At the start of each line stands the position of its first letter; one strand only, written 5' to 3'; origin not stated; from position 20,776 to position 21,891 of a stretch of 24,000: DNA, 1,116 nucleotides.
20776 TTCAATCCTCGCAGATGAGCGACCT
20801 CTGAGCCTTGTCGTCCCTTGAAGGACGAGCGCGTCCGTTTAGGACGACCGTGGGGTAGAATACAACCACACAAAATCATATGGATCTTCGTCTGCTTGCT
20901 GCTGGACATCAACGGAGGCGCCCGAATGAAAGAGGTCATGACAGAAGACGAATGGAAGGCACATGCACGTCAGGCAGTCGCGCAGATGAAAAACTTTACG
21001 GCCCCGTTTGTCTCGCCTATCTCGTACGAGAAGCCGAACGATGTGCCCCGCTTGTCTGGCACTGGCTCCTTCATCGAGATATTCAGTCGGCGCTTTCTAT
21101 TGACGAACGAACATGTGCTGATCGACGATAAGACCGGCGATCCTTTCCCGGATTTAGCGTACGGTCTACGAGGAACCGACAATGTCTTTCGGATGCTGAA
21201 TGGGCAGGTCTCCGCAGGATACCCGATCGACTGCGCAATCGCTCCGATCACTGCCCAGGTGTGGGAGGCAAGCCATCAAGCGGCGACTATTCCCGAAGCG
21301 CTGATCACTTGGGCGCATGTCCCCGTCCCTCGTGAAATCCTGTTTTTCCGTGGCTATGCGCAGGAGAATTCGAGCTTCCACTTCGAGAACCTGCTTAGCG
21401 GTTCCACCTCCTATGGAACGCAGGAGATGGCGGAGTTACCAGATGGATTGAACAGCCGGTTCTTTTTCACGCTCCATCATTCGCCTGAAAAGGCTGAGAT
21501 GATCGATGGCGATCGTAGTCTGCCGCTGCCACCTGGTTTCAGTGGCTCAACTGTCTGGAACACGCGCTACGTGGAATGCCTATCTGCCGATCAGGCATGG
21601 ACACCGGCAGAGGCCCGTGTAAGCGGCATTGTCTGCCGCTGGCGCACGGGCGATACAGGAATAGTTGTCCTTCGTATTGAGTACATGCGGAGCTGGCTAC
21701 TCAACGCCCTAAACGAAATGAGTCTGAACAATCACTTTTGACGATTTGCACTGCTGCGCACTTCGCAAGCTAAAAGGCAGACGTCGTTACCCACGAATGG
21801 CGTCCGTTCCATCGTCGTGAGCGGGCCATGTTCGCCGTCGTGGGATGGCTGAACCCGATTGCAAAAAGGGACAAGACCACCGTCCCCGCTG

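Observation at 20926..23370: Orphan two-gene module: signal-less trypsin-like serine protease plus a 481-aa protein with a PD-(D/E)xK-like core; candidate undescribed conflict/defence system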

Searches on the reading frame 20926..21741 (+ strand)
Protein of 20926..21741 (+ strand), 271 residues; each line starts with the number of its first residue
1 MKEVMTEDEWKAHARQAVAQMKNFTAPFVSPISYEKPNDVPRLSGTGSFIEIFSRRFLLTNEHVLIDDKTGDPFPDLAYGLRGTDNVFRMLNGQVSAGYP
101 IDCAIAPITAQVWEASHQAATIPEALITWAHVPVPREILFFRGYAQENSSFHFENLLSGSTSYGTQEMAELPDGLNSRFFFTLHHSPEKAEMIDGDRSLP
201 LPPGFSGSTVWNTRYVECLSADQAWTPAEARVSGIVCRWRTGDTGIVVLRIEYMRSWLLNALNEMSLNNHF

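Call 3: search_protein_families(library=pfam, proteins=[window:20926-21741:+], max_evalue=1)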
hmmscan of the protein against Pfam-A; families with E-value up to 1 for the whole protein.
window:20926-21741:+ (271 aa): 0 families

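Call 4: search_protein_families(library=padloc, proteins=[window:20926-21741:+], max_evalue=1)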
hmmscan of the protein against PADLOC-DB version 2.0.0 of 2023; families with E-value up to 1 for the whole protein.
window:20926-21741:+ (271 aa): 0 families

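Call 6: search_protein_families(library=ncbifam, proteins=[window:20926-21741:+], max_evalue=1)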
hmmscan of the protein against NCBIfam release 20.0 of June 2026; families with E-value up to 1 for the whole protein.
window:20926-21741:+ (271 aa): 0 families

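Call 7: search_protein_families(library=phrogs, proteins=[window:20926-21741:+], max_evalue=1)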
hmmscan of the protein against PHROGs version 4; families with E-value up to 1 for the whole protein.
window:20926-21741:+ (271 aa): 0 families

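Call 8: search_solved_structures(query=window:20926-21741:+, max_evalue=10, show_alignments=2)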
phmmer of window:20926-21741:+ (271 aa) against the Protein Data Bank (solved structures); distinct sequences matched with E-value up to 10: 0.

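Call 12: find_homologous_proteins(query=window:20926-21741:+)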
Query window:20926-21741:+ (271 aa): 27 proteins with E <= 0.001 among 601 candidates.
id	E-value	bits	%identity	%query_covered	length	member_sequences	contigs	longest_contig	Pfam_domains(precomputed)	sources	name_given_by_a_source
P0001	2.0e-184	629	100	100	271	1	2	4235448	-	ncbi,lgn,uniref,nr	ncbi:hypothetical protein [Methyloferula stellata]|uniref:hypothetical protein n=1 Tax=Methyloferula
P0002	1.9e-141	488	76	99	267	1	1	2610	-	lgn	-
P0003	8.8e-133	460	74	98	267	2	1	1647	-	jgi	jgi:hypothetical protein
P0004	6.9e-132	457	74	98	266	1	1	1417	-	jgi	-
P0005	1.1e-131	456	73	99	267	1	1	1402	-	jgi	jgi:hypothetical protein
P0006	1.4e-131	456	74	99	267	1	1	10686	-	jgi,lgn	jgi:hypothetical protein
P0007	1.5e-130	453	73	99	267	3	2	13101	-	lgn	-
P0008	5.5e-129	447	71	99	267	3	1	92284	-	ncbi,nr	ncbi:hypothetical protein PMNALOAF_3546 [Methylobacterium adhaesivum]|nr:hypothetical protein PMNALO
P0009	1.0e-128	447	71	99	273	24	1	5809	-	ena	-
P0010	2.6e-128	445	72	96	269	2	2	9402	-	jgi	-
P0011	8.2e-127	440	70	99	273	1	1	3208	-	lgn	-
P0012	7.3e-122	424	66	99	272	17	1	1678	-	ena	-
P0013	2.0e-115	403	65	99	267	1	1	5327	-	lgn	-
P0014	3.1e-114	399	66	98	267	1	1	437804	-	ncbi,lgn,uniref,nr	ncbi:hypothetical protein [Sphingomonas sp. Root710]|uniref:hypothetical protein n=1 Tax=Sphingomona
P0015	5.5e-114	398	63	99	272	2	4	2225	-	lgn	-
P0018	1.7e-89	318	67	76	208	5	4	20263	-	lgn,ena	-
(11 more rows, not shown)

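Call 21: find_related_loci(query=A1, collection=genome_contigs, flank=8000)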
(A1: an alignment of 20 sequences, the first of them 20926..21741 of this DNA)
Query A1 (271 aa) in genome_contigs; peptide patterns used: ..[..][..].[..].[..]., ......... (x = any residue, [..] = any of these).
69 stretches matched a pattern; 8 encode a relative of the query (tblastn E <= 1e-3); 8 distinct loci.
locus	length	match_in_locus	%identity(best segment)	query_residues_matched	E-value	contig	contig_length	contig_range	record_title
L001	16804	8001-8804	71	4-271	3e-133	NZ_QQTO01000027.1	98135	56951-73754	Bosea caraganae strain RCAM 04680 NODE_19_length_98135_cov_26.915374, whole genome shotgun sequence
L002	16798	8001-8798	66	5-270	6e-119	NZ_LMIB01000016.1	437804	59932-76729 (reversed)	Sphingomonas sp. Root710 contig_4, whole genome shotgun sequence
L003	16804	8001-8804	71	4-271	3e-134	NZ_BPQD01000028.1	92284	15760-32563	Methylobacterium adhaesivum strain DSM 17169 entry28, whole genome shotgun sequence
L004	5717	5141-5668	67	4-179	9e-77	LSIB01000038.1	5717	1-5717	Rhizobiales bacterium CCH3-A5 CCH3-A5_contig38, whole genome shotgun sequence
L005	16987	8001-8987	44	2-271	2e-72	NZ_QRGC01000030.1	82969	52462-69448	Oceanicella sp. SM1341 SM1341_scaffold30, whole genome shotgun sequence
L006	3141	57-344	76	176-271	1e-48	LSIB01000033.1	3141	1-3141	Rhizobiales bacterium CCH3-A5 CCH3-A5_contig33, whole genome shotgun sequence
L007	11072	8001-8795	35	1-260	5e-43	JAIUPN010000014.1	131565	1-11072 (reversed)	MAG: Proteobacteria bacterium isolate SPHING1 3300009517-bin.38~Ga0102832_1000228, whole genome shotgun sequence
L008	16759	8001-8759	36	5-258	4e-43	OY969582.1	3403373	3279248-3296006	MAG: uncultured Alphaproteobacteria bacterium isolate MFD05512.bin.c.11 genome assembly, chromosome: 1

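Call 22: find_related_loci(query=A1, collection=metagenome_contigs, flank=8000)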
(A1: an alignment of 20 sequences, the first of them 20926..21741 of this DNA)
Query A1 (271 aa) in metagenome_contigs; peptide patterns used: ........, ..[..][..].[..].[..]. (x = any residue, [..] = any of these).
284 stretches matched a pattern; 12 encode a relative of the query (tblastn E <= 1e-3); 12 distinct loci.
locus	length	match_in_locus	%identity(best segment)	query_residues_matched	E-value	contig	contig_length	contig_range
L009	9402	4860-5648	72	4-264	4e-133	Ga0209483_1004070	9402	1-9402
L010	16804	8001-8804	65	4-271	3e-123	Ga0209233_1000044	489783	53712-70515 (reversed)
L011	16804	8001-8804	65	4-271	2e-123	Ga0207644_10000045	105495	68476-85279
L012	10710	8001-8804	64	5-266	8e-117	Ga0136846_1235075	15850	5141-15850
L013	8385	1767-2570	33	1-263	1e-44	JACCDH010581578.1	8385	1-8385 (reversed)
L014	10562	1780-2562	37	4-260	2e-44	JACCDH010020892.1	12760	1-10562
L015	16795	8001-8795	35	1-260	6e-43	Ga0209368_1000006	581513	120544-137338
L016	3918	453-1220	35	1-258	3e-40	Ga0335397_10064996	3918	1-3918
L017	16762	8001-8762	34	3-258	2e-38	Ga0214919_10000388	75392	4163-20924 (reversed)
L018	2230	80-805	34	1-237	5e-34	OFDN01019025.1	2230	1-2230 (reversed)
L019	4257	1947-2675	31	10-258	1e-24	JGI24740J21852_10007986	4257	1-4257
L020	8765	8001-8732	30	4-253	3e-22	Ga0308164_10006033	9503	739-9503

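Call 25: find_encoding_contigs(protein=P0001, flank=10000, max_places=3)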
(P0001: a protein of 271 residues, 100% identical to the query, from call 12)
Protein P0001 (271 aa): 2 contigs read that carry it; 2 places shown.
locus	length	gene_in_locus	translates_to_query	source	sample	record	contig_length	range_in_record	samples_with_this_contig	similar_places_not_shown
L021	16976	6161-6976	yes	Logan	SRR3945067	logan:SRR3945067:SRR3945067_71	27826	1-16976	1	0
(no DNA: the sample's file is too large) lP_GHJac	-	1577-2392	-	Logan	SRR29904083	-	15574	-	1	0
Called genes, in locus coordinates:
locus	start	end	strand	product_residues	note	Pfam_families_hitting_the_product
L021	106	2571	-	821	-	PF00384:Molybdopterin, PF01568:Molydop_binding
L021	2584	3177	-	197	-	PF04879:Molybdop_Fe4S4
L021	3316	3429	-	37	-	-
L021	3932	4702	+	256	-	PF00561:Abhydrolase_1 (faint), PF12697:Abhydrolase_6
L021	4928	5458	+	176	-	-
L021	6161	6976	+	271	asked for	-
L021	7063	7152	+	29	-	-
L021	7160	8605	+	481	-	-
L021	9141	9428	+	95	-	-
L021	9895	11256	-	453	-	-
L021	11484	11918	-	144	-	-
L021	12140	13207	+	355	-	PF20796:PDDEXK_13, PF22558:REase-ARP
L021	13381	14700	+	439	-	PF00145:DNA_methylase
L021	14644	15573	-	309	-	-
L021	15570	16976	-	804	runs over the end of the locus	PF13589:HATPase_c_3, PF02518:HATPase_c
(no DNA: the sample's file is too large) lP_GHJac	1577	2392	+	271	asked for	-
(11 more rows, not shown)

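Call 26: find_encoding_contigs(protein=P0008, flank=8000, max_places=3)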
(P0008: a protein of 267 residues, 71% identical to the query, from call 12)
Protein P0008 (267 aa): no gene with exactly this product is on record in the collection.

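Call 27: find_encoding_contigs(protein=P0014, flank=8000, max_places=3)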
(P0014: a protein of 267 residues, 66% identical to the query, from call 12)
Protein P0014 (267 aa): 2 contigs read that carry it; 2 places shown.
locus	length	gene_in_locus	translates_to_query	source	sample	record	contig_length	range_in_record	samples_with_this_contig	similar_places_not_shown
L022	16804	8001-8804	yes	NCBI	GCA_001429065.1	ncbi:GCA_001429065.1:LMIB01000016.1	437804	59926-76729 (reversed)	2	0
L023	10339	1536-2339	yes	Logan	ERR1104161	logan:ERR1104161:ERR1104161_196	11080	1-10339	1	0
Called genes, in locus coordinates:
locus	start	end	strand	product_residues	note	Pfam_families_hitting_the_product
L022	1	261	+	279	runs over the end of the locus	PF20434:BD-FAE, PF07859:Abhydrolase_3, PF00326:Peptidase_S9 (weak)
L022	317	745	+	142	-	PF03928:HbpS-like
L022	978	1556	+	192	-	PF00440:TetR_N, PF21597:TetR_C_43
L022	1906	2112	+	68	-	-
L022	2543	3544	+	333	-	PF04199:Cyclase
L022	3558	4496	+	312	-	PF05853:BKACE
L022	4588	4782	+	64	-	-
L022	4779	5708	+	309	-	-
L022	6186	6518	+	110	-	PF00766:ETF_alpha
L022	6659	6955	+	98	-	PF03992:ABM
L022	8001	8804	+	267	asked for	-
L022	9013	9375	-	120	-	PF20137:BubE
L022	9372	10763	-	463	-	PF00899:ThiF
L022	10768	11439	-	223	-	PF14452:Multi_ubiq, PF14462:Prok-E2_E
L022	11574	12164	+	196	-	-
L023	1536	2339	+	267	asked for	-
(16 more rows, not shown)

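Call 30: find_encoding_contigs(protein=P0007, flank=8000, max_places=3)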
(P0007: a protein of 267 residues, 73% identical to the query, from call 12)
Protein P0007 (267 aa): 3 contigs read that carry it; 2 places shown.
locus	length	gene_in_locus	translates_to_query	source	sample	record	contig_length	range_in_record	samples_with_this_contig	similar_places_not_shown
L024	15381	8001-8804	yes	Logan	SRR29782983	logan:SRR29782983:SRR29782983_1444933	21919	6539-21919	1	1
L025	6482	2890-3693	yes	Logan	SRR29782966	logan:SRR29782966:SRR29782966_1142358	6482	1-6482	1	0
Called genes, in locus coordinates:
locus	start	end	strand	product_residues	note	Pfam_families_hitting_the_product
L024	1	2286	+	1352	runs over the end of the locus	PF01381:HTH_3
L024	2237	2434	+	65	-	-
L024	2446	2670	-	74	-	-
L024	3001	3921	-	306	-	PF26305:CD_NTase_C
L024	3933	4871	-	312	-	PF01734:Patatin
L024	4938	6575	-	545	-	-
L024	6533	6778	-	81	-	-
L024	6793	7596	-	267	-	-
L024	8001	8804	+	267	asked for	-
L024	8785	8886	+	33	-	-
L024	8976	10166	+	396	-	PF19888:DUF6361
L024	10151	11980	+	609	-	-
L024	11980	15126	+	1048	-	PF04851:ResIII (faint)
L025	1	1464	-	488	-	?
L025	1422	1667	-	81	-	-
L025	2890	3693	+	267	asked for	-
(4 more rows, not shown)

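Call 31: find_encoding_contigs(protein=P0018, flank=8000, max_places=3)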
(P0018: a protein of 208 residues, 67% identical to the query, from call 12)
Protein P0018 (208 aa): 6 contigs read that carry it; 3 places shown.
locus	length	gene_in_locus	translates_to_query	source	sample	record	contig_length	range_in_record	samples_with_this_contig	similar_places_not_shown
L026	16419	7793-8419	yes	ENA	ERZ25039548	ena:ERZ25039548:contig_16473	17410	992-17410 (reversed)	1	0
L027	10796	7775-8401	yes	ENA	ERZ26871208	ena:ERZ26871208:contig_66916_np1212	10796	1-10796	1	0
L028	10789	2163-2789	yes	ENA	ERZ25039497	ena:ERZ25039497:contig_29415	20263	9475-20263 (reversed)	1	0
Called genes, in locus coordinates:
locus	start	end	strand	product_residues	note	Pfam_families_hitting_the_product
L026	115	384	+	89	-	-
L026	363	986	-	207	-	-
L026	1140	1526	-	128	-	-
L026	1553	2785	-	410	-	PF00378:ECH_1, PF16113:ECH_2 (weak)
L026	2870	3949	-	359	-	PF13560:HTH_31 (weak), PF01381:HTH_3, PF13443:HTH_26 (weak), PF01202:SKI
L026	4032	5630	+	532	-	PF00501:AMP-binding, PF13193:AMP-binding_C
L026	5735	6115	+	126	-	PF01548:DEDD_Tnp_IS110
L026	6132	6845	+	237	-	PF02371:Transposase_20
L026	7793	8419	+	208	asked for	-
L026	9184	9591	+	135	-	-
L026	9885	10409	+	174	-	PF01609:DDE_Tnp_1 (weak), PF13586:DDE_Tnp_1_2 (weak)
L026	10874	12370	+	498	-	PF00665:rve (weak), PF22483:Mu-transpos_C_2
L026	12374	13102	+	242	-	PF01695:IstB_IS21, PF00308:Bac_DnaA (weak)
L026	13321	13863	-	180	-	-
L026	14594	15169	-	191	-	PF00300:His_Phos_1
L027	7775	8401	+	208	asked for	-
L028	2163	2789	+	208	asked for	-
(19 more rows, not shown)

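Call 32: find_encoding_contigs(protein=P0006, flank=8000, max_places=3)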
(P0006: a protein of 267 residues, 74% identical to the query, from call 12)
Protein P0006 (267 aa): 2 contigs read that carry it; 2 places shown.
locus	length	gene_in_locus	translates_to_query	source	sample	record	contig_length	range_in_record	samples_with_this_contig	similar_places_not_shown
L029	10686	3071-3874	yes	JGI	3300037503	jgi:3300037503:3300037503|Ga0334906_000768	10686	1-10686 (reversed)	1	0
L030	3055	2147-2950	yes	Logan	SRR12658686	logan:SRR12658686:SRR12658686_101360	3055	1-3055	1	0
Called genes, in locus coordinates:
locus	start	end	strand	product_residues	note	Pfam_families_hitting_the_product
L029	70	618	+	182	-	-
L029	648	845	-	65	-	-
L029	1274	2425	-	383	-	-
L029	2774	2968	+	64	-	-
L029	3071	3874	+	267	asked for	-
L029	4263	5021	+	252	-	PF18742:DpnII-MboI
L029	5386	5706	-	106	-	-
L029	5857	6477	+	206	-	PF13439:Glyco_transf_4, PF13579:Glyco_trans_4_4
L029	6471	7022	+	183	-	PF00534:Glycos_transf_1, PF13692:Glyco_trans_1_4, PF20706:GT4-conflict (weak)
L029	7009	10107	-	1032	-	PF13191:AAA_16 (weak)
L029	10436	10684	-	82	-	?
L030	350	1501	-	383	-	-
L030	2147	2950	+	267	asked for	-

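Call 33: predict_structure(alignment_id=A1)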
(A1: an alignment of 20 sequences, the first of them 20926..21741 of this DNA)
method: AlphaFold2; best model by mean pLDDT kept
length: 271 residues; sequences in the alignment: 20
mean_pLDDT: 85.3   pTM: 0.88
mean pLDDT of the five models: 85.3, 84.4, 84.3, 81.3, 77.1
residues with pLDDT >= 90: 144; 70-90: 91; 50-70: 21; < 50: 15
segments of 3 or more residues with pLDDT < 50: 147-156
pLDDT, mean of each block of 10 residues (from residue 1): 74 93 94 87 91 92 90 91 89 81 92 94 94 93 65 53 88 87 83 57 80 95 96 90 80 90 88 77
secondary structure, 60 per line:
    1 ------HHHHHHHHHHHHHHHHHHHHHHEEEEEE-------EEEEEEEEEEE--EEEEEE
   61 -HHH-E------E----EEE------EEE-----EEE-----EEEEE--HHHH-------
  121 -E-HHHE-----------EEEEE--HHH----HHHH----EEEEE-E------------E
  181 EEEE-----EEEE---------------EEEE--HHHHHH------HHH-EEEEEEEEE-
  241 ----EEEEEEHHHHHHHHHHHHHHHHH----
elements in order: H7-28 E29-34 E42-52 E55-60 E78-80 E87-89 E95-97 E103-107 H110-113 E139-143 H153-156 E161-165 E180-184 E190-193 E209-212 H215-220 E231-239 E245-250 H251-267

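Call 40: fold_search(model_id=the predicted structure, library=pdb)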
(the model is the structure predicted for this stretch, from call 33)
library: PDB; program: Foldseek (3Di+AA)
matches with E <= 10: 572; with E <= 0.001: 145
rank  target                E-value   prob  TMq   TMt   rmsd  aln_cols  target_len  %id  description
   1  3lh1                  9.8e-08  1.00  0.56  0.73   5.1       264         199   17  Q191A mutant of the DegS-deltaPDZ (released 2010-08-25)
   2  3lgv_C                1.1e-07  1.00  0.57  0.72   4.2       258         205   18  H198P mutant of the DegS-deltaPDZ protease (released 2010-08-25)
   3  2qf3_B                1.2e-07  1.00  0.59  0.78   3.5       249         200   18  Structure of the delta PDZ truncation of the DegS protease (released 2007-12-11)
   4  8sdp_C                1.4e-07  1.00  0.55  0.75   4.4       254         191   14  HTRA-1 PDSA bound to CKP 3A7 (released 2024-07-03)
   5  6ew9_A                1.9e-07  1.00  0.56  0.50   4.2       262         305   17  CRYSTAL STRUCTURE OF DEGS STRESS SENSOR PROTEASE IN COMPLEX WITH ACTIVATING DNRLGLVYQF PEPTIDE (released 2018-04-25)
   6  3lgv_B                2.2e-07  1.00  0.57  0.73   4.1       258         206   19  H198P mutant of the DegS-deltaPDZ protease (released 2010-08-25)
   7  3ig6_B                2.3e-07  1.00  0.57  0.63   5.2       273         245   14  Low molecular weigth human Urokinase type Plasminogen activator 2-[6-(3'-Aminomethyl-biphenyl-3-yloxy)-4-(3-dimethylam (released 2009-10-13)
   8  2qf0_C                2.5e-07  1.00  0.56  0.72   4.1       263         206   17  Structure of the delta PDZ truncation of the DegS protease (released 2007-12-11)
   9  3mhw                  2.5e-07  1.00  0.58  0.63   5.2       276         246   14  The complex crystal Structure of Urokianse and 2-Aminobenzothiazole (released 2010-04-21)
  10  4zks_U                2.9e-07  1.00  0.58  0.63   5.1       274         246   12  The crystal structure of upain-1-W3A in complex with inactive uPA (uPA-S195A) at pH7.4 (released 2016-05-18)
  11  3oy5_U                2.9e-07  1.00  0.57  0.62   5.4       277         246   13  The crystal structure of uPA complex with peptide inhibitor MH027 at pH7.4 (released 2011-08-10)
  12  1f5l                  3.2e-07  1.00  0.57  0.62   5.4       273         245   14  UROKINASE PLASMINOGEN ACTIVATOR B-CHAIN-AMILORIDE COMPLEX (released 2001-06-15)
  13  8se8_A                3.6e-07  1.00  0.53  0.71   4.9       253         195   13  HTRA-1 PD/SA bound to CKP 1G10 (released 2024-07-03)
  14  4x1n_U                3.6e-07  1.00  0.58  0.63   4.9       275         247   12  The crystal structure of mupain-1-16 in complex with murinised human uPA at pH7.4 (released 2015-03-25)
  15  8se8_M                3.8e-07  1.00  0.56  0.73   4.5       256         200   15  HTRA-1 PD/SA bound to CKP 1G10 (released 2024-07-03)
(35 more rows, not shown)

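Call 42: search_protein_families(library=pfam, proteins=[L007:6479-7774:+, L013:232-1542:+, L014:159-1541:+, L007:9307-9810:+, L024:6793-7596:-, L001:5889-7847:+, L001:9272-11239:-], max_evalue=0.1)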
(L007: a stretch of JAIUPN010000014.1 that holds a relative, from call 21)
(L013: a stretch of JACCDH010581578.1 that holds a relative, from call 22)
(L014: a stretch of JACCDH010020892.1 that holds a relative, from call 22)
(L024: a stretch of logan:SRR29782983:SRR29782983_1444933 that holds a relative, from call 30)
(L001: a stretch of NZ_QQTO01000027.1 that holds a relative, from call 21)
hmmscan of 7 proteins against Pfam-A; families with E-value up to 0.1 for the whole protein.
L007:6479-7774:+ (431 aa): 2 families
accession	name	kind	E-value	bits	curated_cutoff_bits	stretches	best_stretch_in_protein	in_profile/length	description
PF00589.27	Phage_integrase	-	6.9e-12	45.9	27.1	1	212-379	13-169/172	Phage integrase family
PF13102.12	Phage_int_SAM_5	-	0.0058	17.4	22.3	1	80-179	4-92/98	Phage integrase SAM-like domain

L013:232-1542:+ (436 aa): 2 families
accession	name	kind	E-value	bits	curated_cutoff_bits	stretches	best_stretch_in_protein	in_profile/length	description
PF00589.27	Phage_integrase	-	1.7e-11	44.7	27.1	1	217-384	13-169/172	Phage integrase family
PF13102.12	Phage_int_SAM_5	-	0.0062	17.3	22.3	1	85-184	4-92/98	Phage integrase SAM-like domain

L014:159-1541:+ (460 aa): 2 families
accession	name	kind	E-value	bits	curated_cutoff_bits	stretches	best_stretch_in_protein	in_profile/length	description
PF00589.27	Phage_integrase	-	7.1e-12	45.9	27.1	1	240-408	12-169/172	Phage integrase family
PF13102.12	Phage_int_SAM_5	-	0.0053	17.5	22.3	1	108-208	3-92/98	Phage integrase SAM-like domain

L007:9307-9810:+ (167 aa): 0 families

L024:6793-7596:- (267 aa): 0 families

L001:5889-7847:+ (652 aa): 0 families

L001:9272-11239:- (655 aa): 6 families
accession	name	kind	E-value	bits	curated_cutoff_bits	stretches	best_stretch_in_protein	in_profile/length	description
PF00899.27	ThiF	-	2.1e-20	73.4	28.1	1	369-508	14-145/238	ThiF family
PF01488.26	Shikimate_DH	-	0.0016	19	24.3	0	372-432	9-68/138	Shikimate / quinate 5-dehydrogenase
PF02826.25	2-Hacid_dh_C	-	0.0042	16.9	25.1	1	372-400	33-61/178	D-isomer specific 2-hydroxyacid dehydrogenase, NAD binding domain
PF02558.23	ApbA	-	0.0048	17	22.2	1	378-418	1-39/150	Ketopantoate reductase PanE/ApbA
PF02254.24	TrkA_N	-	0.0062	17.3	23.8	1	380-483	3-101/116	TrkA-N domain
PF03807.23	F420_oxidored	-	0.022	15.8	21.6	1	378-434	2-58/94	NADP oxidoreductase coenzyme F420-dependent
